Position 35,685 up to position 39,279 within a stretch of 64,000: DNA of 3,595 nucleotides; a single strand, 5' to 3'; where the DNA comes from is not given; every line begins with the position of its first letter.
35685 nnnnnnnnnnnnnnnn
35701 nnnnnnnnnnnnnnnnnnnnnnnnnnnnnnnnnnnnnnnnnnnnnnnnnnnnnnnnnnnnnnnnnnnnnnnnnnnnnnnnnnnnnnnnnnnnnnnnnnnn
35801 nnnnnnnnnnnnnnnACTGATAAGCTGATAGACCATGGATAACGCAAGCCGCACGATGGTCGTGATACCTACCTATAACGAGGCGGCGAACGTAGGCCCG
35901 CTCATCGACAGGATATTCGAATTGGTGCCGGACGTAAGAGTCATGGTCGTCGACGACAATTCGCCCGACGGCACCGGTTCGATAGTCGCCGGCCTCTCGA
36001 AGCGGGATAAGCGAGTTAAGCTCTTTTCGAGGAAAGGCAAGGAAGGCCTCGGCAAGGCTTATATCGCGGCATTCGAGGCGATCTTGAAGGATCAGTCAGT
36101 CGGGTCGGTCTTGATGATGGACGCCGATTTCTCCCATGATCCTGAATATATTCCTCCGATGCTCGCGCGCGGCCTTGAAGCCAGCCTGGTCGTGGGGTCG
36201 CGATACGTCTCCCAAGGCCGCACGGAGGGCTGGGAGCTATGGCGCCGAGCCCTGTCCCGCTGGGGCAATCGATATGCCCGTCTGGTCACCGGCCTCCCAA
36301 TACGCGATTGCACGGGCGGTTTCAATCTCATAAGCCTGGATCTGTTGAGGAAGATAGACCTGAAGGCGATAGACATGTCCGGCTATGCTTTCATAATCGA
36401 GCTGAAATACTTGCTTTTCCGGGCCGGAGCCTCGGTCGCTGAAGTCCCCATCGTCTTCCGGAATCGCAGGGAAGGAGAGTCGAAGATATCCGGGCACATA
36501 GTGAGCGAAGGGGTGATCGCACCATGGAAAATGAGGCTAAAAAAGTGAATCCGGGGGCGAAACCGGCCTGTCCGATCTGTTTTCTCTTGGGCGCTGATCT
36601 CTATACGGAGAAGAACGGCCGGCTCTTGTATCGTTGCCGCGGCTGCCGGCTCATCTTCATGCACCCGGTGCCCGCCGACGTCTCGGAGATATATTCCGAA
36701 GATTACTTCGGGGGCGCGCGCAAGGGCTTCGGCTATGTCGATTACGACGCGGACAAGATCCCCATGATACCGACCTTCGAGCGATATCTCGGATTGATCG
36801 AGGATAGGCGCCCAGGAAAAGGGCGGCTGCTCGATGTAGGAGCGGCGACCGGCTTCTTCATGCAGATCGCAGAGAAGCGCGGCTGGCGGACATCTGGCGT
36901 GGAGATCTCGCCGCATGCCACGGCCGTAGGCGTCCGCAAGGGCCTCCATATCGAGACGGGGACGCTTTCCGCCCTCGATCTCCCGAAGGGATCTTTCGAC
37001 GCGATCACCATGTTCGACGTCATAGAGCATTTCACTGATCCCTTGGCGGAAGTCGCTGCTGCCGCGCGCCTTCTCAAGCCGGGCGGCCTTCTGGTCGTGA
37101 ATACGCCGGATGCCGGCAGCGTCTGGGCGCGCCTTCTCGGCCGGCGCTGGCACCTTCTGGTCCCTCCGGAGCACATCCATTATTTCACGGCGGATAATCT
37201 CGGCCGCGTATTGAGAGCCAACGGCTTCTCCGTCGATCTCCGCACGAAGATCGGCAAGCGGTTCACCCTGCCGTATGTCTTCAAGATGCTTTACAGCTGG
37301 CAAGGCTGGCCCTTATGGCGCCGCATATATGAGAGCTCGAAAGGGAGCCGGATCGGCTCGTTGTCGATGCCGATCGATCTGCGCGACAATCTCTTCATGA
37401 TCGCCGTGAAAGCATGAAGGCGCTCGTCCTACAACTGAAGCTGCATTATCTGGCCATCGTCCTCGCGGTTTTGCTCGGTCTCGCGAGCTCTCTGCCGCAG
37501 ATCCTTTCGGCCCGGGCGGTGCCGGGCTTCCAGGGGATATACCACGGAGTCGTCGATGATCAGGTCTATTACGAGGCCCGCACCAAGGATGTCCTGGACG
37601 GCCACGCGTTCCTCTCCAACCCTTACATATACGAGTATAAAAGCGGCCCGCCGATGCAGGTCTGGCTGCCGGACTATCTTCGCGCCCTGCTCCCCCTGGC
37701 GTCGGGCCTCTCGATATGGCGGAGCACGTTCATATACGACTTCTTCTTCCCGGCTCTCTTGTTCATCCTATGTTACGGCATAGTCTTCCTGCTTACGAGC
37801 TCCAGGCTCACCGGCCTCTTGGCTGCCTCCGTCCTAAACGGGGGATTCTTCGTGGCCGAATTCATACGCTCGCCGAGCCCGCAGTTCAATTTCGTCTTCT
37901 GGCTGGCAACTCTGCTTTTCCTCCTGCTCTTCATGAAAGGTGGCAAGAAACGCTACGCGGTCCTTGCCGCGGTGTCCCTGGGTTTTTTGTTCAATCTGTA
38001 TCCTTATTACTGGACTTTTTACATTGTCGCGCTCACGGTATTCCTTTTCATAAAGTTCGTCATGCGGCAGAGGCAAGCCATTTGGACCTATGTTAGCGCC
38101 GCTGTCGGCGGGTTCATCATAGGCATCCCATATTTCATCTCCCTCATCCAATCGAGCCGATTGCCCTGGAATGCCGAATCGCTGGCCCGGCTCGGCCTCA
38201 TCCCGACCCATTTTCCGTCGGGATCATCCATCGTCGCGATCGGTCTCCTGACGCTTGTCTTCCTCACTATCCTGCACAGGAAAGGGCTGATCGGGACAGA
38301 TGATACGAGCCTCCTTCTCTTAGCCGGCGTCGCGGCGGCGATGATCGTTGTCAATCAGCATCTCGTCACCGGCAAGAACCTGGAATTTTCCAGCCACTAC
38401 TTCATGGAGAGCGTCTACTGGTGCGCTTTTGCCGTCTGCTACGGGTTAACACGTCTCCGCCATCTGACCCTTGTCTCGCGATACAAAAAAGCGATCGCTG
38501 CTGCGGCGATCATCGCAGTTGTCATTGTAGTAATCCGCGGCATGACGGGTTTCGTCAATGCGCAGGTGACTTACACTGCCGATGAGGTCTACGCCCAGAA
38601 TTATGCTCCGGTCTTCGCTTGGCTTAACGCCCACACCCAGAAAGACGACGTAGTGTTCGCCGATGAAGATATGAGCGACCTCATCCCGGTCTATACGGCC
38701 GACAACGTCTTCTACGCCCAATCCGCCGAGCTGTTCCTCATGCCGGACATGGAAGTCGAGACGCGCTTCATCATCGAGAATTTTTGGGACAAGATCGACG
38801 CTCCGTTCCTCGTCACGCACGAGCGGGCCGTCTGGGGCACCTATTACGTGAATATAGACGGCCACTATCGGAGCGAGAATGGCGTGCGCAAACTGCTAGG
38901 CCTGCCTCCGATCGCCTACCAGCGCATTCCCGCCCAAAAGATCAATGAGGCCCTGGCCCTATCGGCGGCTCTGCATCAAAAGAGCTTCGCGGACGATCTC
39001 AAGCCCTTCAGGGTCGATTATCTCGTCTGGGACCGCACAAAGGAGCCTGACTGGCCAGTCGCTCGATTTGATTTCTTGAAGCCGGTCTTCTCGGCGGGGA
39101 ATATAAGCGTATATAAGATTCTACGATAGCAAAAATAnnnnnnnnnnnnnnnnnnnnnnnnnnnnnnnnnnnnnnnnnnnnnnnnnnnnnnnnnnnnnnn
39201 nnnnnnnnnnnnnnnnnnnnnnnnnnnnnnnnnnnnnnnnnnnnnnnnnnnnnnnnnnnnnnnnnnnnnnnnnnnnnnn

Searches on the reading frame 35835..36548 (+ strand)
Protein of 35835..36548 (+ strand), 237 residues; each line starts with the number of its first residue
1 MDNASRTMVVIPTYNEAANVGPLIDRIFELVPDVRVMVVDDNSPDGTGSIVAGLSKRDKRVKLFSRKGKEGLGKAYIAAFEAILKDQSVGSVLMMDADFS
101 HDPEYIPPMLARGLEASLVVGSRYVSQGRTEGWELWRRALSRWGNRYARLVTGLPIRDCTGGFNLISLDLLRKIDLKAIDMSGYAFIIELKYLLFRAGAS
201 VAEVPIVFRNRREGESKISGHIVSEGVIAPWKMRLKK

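Call 5: search_protein_families(library=pfam, proteins=[window:35835-36548:+], max_evalue=0.01)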
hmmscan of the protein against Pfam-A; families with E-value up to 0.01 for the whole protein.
window:35835-36548:+ (237 aa): 2 families
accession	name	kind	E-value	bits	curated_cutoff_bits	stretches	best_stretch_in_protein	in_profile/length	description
PF00535.33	Glycos_transf_2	-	8.2e-28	97.9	23.3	1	9-174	2-167/168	Glycosyl transferase family 2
PF13641.12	Glyco_tranf_2_3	-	5.5e-05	23.7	27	1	7-127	3-127/230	Glycosyltransferase like family 2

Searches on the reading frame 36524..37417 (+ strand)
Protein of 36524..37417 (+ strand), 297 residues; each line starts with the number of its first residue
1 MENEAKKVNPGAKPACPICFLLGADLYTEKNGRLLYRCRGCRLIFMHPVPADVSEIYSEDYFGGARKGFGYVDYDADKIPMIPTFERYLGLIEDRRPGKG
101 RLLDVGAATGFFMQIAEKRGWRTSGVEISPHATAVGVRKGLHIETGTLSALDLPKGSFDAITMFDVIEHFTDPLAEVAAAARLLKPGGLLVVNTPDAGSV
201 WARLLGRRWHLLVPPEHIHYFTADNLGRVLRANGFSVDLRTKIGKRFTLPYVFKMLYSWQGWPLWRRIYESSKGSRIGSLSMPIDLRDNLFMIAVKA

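Call 5: search_protein_families(library=pfam, proteins=[window:36524-37417:+], max_evalue=0.01)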
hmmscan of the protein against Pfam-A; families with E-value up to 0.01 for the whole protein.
window:36524-37417:+ (297 aa): 7 families
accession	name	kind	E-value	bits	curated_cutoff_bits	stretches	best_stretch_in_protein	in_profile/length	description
PF13489.12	Methyltransf_23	-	3.1e-31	108.8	27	1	94-237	18-161/164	Methyltransferase domain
PF08241.18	Methyltransf_11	-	1e-15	58.5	21.2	1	103-192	1-95/95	Methyltransferase domain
PF08242.18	Methyltransf_12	-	1.1e-12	48.9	30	1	103-190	1-98/98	Methyltransferase domain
PF13649.12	Methyltransf_25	-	2.4e-11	44.6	27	1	103-188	2-97/97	Methyltransferase domain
PF13847.12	Methyltransf_31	-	2.4e-07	31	27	1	101-196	6-113/145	Methyltransferase domain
PF07021.18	MetW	-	0.0022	18.1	21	1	99-175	14-93/193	Methionine biosynthesis protein MetW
PF01209.24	Ubie_methyltran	-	0.008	16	20.1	0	147-192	106-151/233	ubiE/COQ5 methyltransferase family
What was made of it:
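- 35835..37417 (+): GT2 glycosyltransferase (35835-36548) and MT297 methyltransferase (36524-37417): the remainder of conserved module 2. Pfam (call 5).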

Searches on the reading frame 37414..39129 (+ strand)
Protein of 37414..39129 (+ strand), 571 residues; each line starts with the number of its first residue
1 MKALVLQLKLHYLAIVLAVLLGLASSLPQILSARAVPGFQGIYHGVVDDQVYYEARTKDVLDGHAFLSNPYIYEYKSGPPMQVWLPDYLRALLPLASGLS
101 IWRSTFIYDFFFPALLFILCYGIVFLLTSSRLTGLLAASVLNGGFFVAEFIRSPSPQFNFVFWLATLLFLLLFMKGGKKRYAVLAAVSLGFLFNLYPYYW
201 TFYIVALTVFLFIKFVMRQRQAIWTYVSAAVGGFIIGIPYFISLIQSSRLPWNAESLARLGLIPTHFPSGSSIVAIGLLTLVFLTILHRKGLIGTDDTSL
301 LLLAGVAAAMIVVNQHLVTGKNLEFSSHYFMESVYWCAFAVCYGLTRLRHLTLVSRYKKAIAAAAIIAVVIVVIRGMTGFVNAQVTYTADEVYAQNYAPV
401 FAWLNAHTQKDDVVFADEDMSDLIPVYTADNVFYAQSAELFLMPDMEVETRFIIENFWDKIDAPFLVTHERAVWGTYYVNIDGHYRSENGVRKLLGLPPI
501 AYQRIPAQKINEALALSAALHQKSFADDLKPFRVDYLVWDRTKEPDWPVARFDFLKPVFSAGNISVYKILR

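Call 5: search_protein_families(library=pfam, proteins=[window:37414-39129:+], max_evalue=0.01)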
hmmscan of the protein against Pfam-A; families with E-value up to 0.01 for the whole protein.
window:37414-39129:+ (571 aa): 0 families

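Call 6: search_protein_families(library=ncbifam, proteins=[window:37414-39129:+], max_evalue=0.01)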
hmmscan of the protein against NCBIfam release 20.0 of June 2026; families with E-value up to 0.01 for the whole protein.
window:37414-39129:+ (571 aa): 0 families

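Call 53: search_protein_families(library=phrogs, proteins=[window:37414-39129:+], max_evalue=0.001)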
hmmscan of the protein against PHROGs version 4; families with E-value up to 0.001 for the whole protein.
window:37414-39129:+ (571 aa): 0 families

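Call 60: search_protein_representatives(protein=window:37414-39129:+)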
Query: 571 residues. Proteins with E-value up to 0.001 (for the whole library): 1336; up to 1e-10: 844; up to 1e-30: 209. The best 150 are listed.
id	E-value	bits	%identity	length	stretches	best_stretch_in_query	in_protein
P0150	0.0e+00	1020.4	100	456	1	116-571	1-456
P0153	1.5e-144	499.3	44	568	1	9-569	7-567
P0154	3.1e-138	478.5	41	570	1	6-570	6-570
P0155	1.8e-137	475.9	41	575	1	1-569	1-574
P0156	2.4e-135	469.0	41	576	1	10-569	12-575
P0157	1.3e-134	466.5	40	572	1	8-569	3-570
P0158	4.3e-133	461.5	42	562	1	8-569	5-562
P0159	1.1e-132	460.2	42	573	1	9-568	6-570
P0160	2.4e-132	459.1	43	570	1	8-570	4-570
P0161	2.0e-131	456.0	41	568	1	8-569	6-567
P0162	1.5e-129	449.8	41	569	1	6-570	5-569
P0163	1.9e-129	449.5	41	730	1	9-568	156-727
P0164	3.0e-125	435.6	38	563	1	8-567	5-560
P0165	3.9e-123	428.7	38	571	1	6-570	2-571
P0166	1.6e-122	426.6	40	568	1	6-569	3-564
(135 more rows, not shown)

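Call 65: find_encoding_contigs(protein=P0153, flank=6000, max_places=3)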
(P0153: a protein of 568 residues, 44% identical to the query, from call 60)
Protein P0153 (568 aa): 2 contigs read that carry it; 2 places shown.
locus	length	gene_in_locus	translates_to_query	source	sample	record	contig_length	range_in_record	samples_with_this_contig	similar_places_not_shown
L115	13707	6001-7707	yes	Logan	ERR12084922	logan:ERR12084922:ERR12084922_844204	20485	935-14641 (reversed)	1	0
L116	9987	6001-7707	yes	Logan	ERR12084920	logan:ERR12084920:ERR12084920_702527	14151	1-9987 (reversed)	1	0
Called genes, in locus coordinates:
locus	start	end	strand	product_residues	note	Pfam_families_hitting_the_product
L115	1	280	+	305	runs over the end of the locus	PF01073:3Beta_HSD, PF01370:Epimerase, PF02719:Polysacc_synt_2, PF04321:RmlD_sub_bind, PF07993:NAD_binding_4, PF16363:GDP_Man_Dehyd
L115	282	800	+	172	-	-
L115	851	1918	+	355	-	PF00266:Aminotran_5, PF01041:DegT_DnrJ_EryC1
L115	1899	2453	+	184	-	PF13578:Methyltransf_24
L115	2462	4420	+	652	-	PF13439:Glyco_transf_4 (weak), PF00534:Glycos_transf_1, PF13692:Glyco_trans_1_4, PF13524:Glyco_trans_1_2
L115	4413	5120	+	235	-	PF00535:Glycos_transf_2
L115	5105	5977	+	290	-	PF13489:Methyltransf_23, PF13847:Methyltransf_31 (weak), PF08241:Methyltransf_11, PF08242:Methyltransf_12, PF13649:Methyltransf_25 (weak)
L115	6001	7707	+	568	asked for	-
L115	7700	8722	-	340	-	PF00535:Glycos_transf_2, PF10111:Glyco_tranf_2_2, PF13641:Glyco_tranf_2_3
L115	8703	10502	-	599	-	PF13522:GATase_6, PF13537:GATase_7, PF00733:Asn_synthase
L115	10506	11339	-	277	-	PF01531:Glyco_transf_11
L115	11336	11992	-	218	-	PF05050:Methyltransf_21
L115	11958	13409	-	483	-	-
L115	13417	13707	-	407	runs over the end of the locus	?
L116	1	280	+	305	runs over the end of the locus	PF01073:3Beta_HSD, PF01370:Epimerase, PF02719:Polysacc_synt_2, PF04321:RmlD_sub_bind, PF07993:NAD_binding_4, PF16363:GDP_Man_Dehyd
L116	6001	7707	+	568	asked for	-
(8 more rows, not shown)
